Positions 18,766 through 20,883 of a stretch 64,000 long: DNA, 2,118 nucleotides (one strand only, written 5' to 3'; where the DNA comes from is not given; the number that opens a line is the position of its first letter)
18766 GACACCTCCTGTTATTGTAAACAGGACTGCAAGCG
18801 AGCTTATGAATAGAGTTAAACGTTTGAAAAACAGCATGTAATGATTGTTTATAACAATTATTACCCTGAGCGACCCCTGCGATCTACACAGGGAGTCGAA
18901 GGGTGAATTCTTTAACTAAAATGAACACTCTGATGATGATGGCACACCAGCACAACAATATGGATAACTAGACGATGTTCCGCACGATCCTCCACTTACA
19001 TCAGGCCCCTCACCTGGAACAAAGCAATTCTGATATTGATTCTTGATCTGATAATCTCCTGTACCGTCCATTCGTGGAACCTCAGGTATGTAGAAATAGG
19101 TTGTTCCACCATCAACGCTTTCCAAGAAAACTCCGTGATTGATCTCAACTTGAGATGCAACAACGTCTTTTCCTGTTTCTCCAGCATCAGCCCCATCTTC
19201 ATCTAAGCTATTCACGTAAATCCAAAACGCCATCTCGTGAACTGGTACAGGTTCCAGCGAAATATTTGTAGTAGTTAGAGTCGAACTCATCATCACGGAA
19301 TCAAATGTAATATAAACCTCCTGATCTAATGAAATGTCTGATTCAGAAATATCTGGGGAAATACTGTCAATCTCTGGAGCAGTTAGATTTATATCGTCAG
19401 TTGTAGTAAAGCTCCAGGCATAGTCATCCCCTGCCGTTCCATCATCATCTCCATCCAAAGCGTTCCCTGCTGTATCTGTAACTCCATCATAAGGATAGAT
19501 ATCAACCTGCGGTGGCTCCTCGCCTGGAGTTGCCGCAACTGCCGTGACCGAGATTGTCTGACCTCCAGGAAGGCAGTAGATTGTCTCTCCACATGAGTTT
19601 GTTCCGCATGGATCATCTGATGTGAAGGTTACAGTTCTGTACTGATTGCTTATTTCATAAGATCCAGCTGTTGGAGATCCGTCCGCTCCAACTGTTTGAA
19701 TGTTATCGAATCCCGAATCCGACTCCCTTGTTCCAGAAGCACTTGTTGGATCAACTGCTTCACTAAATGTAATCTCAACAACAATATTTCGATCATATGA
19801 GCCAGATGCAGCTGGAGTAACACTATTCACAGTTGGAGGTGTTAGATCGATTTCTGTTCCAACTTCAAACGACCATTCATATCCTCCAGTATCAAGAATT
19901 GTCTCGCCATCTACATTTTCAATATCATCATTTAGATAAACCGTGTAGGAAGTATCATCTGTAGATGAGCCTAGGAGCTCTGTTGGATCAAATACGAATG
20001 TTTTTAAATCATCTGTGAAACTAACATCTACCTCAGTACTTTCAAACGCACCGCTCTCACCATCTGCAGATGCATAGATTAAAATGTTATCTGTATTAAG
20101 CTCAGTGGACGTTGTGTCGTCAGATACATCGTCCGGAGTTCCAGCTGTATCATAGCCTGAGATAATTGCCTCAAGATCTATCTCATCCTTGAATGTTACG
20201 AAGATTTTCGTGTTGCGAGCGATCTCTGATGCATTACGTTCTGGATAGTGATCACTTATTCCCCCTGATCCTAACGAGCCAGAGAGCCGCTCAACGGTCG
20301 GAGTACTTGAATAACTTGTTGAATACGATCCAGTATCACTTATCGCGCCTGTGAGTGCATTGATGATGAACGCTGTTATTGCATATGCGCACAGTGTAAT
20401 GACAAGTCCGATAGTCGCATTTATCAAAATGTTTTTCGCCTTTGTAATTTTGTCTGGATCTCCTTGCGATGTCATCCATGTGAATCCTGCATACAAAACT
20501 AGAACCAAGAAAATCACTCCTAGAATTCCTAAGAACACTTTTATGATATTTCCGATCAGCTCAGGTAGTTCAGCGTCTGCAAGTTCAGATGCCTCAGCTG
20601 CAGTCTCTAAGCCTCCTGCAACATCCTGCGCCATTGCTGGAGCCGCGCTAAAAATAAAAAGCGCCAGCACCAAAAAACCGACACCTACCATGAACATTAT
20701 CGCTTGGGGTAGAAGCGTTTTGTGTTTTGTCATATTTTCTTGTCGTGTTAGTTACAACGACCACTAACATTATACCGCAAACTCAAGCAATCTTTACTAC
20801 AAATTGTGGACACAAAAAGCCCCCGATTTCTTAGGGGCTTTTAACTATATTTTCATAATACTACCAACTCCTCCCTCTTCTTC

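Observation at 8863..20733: Giant 3324-aa multidomain adhesin-like protein and a 605-aa paralogue, both anchored by a pilin-like (TrbC/VirB2-type) N-terminal module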

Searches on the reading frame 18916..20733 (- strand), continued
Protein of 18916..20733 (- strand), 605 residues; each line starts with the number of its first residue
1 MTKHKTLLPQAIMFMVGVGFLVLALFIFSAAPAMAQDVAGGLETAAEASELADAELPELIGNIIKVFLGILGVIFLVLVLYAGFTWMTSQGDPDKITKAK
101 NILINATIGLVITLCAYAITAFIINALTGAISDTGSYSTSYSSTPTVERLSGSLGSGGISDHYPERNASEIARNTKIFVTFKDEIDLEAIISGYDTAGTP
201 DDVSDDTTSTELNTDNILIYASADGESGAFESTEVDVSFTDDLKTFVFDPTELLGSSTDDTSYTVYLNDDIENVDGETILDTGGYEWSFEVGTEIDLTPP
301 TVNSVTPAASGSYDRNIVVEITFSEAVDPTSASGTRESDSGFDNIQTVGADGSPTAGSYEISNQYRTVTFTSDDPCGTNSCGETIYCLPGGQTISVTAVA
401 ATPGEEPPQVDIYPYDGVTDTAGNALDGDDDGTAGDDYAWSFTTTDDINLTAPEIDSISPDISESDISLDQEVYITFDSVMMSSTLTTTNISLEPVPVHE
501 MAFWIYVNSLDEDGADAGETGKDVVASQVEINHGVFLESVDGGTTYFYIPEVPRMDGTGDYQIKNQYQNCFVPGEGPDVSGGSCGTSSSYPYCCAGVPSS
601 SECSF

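Call 30: find_related_loci(query=A1, collection=genome_contigs, flank=10000)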
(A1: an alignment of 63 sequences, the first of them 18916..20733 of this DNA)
Query A1 (605 aa) in genome_contigs; peptide patterns used: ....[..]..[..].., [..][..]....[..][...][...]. (x = any residue, [..] = any of these).
235 stretches matched a pattern; 138 encode a relative of the query (tblastn E <= 1e-3); the best 80 are kept; 80 distinct loci.
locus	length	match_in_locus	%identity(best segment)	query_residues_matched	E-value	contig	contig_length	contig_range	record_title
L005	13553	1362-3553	64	1-605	0e+0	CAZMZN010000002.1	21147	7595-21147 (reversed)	MAG TPA_asm: uncultured Gammaproteobacteria bacterium isolate SRP162660_co2_224 genome assembly, contig: NODE_732_length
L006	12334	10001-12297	60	2-605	0e+0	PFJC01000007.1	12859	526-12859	MAG: Candidatus Uhrbacteria bacterium CG_4_10_14_3_um_filter_41_21 CG_4_10_14_3_um_filter_scaffold_3413_c, whole genome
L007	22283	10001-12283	63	7-605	0e+0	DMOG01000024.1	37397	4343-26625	MAG TPA_asm: Candidatus Uhrbacteria bacterium isolate UBA12070 contig_757, whole genome shotgun sequence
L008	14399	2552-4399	55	8-605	0e+0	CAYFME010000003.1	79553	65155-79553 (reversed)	MAG TPA_asm: uncultured Gammaproteobacteria bacterium isolate ERP019367_co1_56 genome assembly, contig: NODE_389_length_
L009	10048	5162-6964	56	5-605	0e+0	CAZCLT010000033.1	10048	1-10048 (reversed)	MAG TPA_asm: uncultured Gammaproteobacteria bacterium isolate binchicken_co38_1068 genome assembly, contig: NODE_14237_l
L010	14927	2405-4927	55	34-605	0e+0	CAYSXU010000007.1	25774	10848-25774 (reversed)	MAG TPA_asm: uncultured Gammaproteobacteria bacterium isolate SRP062349_co5_332 genome assembly, contig: NODE_535_length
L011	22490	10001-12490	55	6-605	0e+0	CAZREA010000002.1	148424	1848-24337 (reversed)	MAG TPA_asm: uncultured Gammaproteobacteria bacterium isolate SRP342105_co2_22 genome assembly, contig: NODE_66_length_1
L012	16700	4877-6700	52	5-605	0e+0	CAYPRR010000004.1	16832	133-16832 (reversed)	MAG TPA_asm: uncultured Gammaproteobacteria bacterium isolate SRP062349_co5_16 genome assembly, contig: NODE_1153_length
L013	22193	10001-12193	52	7-605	0e+0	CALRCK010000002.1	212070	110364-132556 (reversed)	MAG: Candidatus Uhrbacteria bacterium isolate Ike-50m-33 genome assembly, contig: Ike-50-c15, whole genome shotgun seque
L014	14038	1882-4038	53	15-605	0e+0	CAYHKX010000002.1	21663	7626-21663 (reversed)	MAG TPA_asm: uncultured Gammaproteobacteria bacterium isolate ERP119705_co13_645 genome assembly, contig: NODE_2994_leng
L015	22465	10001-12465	55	19-605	0e+0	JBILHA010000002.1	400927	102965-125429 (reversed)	MAG: Candidatus Kapaibacterium sp. isolate ME2016-10-14_3300044974_group7_bin65 Rohwer_bin1516_scaffold_1_c2, whole geno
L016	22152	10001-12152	52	2-605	0e+0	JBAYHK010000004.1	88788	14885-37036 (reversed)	MAG: Patescibacteria group bacterium isolate SO_2016_GW1_148 scaffold00595_OW334_2016, whole genome shotgun sequence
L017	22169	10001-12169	51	1-605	0e+0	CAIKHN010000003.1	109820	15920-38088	Candidatus Uhrbacteria bacterium isolate LJ-3-15m_bin-0684 genome assembly, contig: bin-0684:03/40, whole genome shotgun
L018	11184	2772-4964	51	7-605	0e+0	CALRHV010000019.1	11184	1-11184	MAG: Candidatus Uhrbacteria bacterium isolate TrH-25oct19-208 genome assembly, contig: TrH-25oct19-C11796, whole genome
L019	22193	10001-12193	50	7-605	0e+0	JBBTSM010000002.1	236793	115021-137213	MAG: Patescibacteria group bacterium isolate H41-bin182_1 H41_bin182_1_000000000002, whole genome shotgun sequence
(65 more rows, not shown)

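Call 38: predict_structure(alignment_id=A1)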
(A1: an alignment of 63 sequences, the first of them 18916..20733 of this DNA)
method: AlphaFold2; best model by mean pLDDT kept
length: 605 residues; sequences in the alignment: 63
mean_pLDDT: 85.0   pTM: 0.72
mean pLDDT of the five models: 85.0, 83.5, 82.9, 81.9, 79.4
residues with pLDDT >= 90: 343; 70-90: 157; 50-70: 73; < 50: 32
segments of 3 or more residues with pLDDT < 50: 1-6, 30-39, 131-145
pLDDT, mean of each block of 10 residues (from residue 1): 47 78 68 44 60 72 79 87 88 88 88 80 65 37 52 90 94 97 96 94 92 97 95 97 96 95 97 95 94 97 95 97 97 94 95 96 97 94 93 98 96 95 96 96 97 87 72 92 94 84 92 91 93 70 71 71 90 65 69 73 65
secondary structure, 60 per line:
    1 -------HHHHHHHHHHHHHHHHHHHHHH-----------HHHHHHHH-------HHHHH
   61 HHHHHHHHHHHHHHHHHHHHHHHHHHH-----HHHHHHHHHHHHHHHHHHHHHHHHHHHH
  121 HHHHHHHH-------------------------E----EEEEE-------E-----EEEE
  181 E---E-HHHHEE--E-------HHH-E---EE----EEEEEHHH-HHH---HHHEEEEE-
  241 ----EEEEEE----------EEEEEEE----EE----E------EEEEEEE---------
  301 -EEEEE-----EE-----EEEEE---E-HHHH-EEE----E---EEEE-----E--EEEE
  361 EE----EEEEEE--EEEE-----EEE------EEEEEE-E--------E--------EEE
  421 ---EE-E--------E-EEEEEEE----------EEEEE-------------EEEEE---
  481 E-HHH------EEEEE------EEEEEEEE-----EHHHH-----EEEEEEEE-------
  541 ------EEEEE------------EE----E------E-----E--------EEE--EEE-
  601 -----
elements in order: H8-29 H41-48 H56-87 H93-128 E159-163 E177-181 H187-190 E217-221 E235-239 E245-250 E261-267 E285-291 E302-306 E319-323 H329-332 E334-336 E345-348 E357-362 E367-372 E375-378 E384-386 E393-398 E418-420 E438-444 E455-459 E473-477 E492-496 E503-510 H517-520 E526-533 E547-551 E592-594 E597-599

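Call 42: fold_search(model_id=the predicted structure, library=pdb)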
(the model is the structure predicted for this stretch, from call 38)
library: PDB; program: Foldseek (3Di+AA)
matches with E <= 10: 1178; with E <= 0.001: 65
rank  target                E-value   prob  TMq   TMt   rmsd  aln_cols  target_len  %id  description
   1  4uj6                  1.3e-08  1.00  0.16  0.14  29.1       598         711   11  Structure of surface layer protein SbsC, domains 1-6 (released 2016-04-27)
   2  5uwv_B                1.8e-08  1.00  0.15  0.25  13.1       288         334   14  Crystal structure of Mycobacterium abscessus L,D-transpeptidase 2 (released 2017-08-16)
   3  5uwv_A                4.2e-08  1.00  0.15  0.26  13.0       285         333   14  Crystal structure of Mycobacterium abscessus L,D-transpeptidase 2 (released 2017-08-16)
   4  8a1m_A                4.6e-08  1.00  0.15  0.24  21.2       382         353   12  Crystal structure of the transpeptidase LdtMt2 from Mycobacterium tuberculosis in complex with maleimide analogue 4 (released 2023-06-14)
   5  8pxy_A                6.1e-08  1.00  0.14  0.24  13.1       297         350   12  Crystal structure of the transpeptidase LdtMt2 C354S mutant from Mycobacterium tuberculosis in complex with natural su (released 2024-08-07)
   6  5uwv_C                6.5e-08  1.00  0.15  0.25  12.9       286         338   14  Crystal structure of Mycobacterium abscessus L,D-transpeptidase 2 (released 2017-08-16)
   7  8aho_A                6.5e-08  1.00  0.14  0.24  13.3       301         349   14  Crystal structure of the transpeptidase LdtMt2 from Mycobacterium tuberculosis in complex with cyanamide analogue 31 (released 2023-08-02)
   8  5uwv_E                6.5e-08  1.00  0.15  0.26  17.4       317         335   14  Crystal structure of Mycobacterium abscessus L,D-transpeptidase 2 (released 2017-08-16)
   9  8a1l_A                6.5e-08  1.00  0.14  0.23  13.6       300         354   12  Crystal structure of the transpeptidase LdtMt2 from Mycobacterium tuberculosis in complex with alpha-chloro ketone 2 (released 2023-06-14)
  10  3vyn_B                7.2e-08  1.00  0.14  0.24  13.4       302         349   14  Crystal structure of Mycobacterium tuberculosis L,D-transpeptidase LdtMt2 N55 truncation mutant (resideus 55-408) (released 2013-06-19)
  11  4uic                  7.2e-08  1.00  0.15  0.13  28.9       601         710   10  Crystal structure of the S-layer protein rSbsC(31-844) (released 2016-04-13)
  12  5du7_A                9.5e-08  1.00  0.15  0.24  20.3       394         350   12  Crystal structure of ldtMt2 at 1.79 Angstrom resolution (released 2016-09-28)
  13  8aho_B                1.3e-07  1.00  0.14  0.24  13.2       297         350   12  Crystal structure of the transpeptidase LdtMt2 from Mycobacterium tuberculosis in complex with cyanamide analogue 31 (released 2023-08-02)
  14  4hu2                  1.5e-07  1.00  0.14  0.41  12.6       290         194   13  Crystal structure of LdtMt2, a L,D-transpeptidase from Mycobacterium tuberculosis: domain A and B (released 2012-12-12)
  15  5uwv_F                1.5e-07  1.00  0.14  0.24  13.2       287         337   14  Crystal structure of Mycobacterium abscessus L,D-transpeptidase 2 (released 2017-08-16)
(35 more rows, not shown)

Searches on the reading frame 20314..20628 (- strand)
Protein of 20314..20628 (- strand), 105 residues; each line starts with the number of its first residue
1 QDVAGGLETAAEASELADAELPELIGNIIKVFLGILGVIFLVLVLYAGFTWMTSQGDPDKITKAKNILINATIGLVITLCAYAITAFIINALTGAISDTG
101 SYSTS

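Call 89: search_dna_similar(query=window:20314-20628:-, collection=plasmids, mode=protein, max_evalue=1, max_rows=25)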
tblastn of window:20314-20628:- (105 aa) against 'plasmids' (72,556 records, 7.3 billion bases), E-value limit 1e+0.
Records with a match: 1; places in all: 1; records where one place covers at least 80% of the query: 0.
Best place of each record, by identity: <60% 1.
By first word of the organism name: Pontibacillus 1.
By predicted mobility (MOB-suite, as given by PLSDB): non-mobilizable 1.
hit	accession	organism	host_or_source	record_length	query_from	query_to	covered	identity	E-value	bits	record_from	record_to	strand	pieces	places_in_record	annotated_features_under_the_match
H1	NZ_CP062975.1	Pontibacillus sp. ALD_SL1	mangrove mud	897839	46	91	44%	43.5%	1e-4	46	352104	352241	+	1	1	Mbov_0395 family pilin-like conjugal transfer protein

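Call 90: get_annotated_region(hit=H1, flank=9000)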
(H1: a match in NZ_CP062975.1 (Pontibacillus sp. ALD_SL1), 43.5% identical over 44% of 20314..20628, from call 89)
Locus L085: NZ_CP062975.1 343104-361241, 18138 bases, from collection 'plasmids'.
description: Pontibacillus sp. ALD_SL1 plasmid unnamed, complete sequence
organism: Pontibacillus sp. ALD_SL1 (NCBI taxid 2777185)
taxonomy: Bacteria; Bacillota; Bacilli; Bacillales; Bacillaceae; Pontibacillus; Pontibacillus sp. ALD SL1
host: -; source: mangrove mud; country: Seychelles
typing (MOB-suite, as given by PLSDB): non-mobilizable
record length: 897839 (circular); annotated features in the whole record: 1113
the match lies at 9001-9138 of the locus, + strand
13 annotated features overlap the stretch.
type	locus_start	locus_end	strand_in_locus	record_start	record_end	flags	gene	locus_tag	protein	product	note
CDS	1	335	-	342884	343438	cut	-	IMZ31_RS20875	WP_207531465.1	hypothetical protein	-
CDS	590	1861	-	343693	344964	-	-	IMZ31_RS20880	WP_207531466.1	hypothetical protein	-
CDS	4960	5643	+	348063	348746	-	-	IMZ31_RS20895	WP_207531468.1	chemotaxis protein CheW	GO:0006935 - chemotaxis [Evidence IEA]; GO:0007165 - signal transduction [Evidence IEA]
CDS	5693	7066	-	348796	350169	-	-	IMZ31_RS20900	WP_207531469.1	hypothetical protein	-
CDS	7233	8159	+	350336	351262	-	-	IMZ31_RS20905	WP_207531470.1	hypothetical protein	-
CDS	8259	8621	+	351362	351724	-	-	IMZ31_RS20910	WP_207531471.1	hypothetical protein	-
CDS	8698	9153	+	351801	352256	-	-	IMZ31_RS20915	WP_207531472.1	Mbov_0395 family pilin-like conjugal transfer protein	-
CDS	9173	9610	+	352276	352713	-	-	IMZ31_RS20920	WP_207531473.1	hypothetical protein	-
CDS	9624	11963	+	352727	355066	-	-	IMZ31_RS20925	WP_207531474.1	hypothetical protein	-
CDS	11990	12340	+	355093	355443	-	-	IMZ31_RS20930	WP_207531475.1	hypothetical protein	-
CDS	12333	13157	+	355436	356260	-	-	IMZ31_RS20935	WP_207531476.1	hypothetical protein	-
CDS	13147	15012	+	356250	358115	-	-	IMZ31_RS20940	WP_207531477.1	VirB4-like conjugal transfer ATPase, CD1110 family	-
CDS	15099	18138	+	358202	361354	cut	-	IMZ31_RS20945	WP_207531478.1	peptidoglycan DD-metalloendopeptidase family protein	-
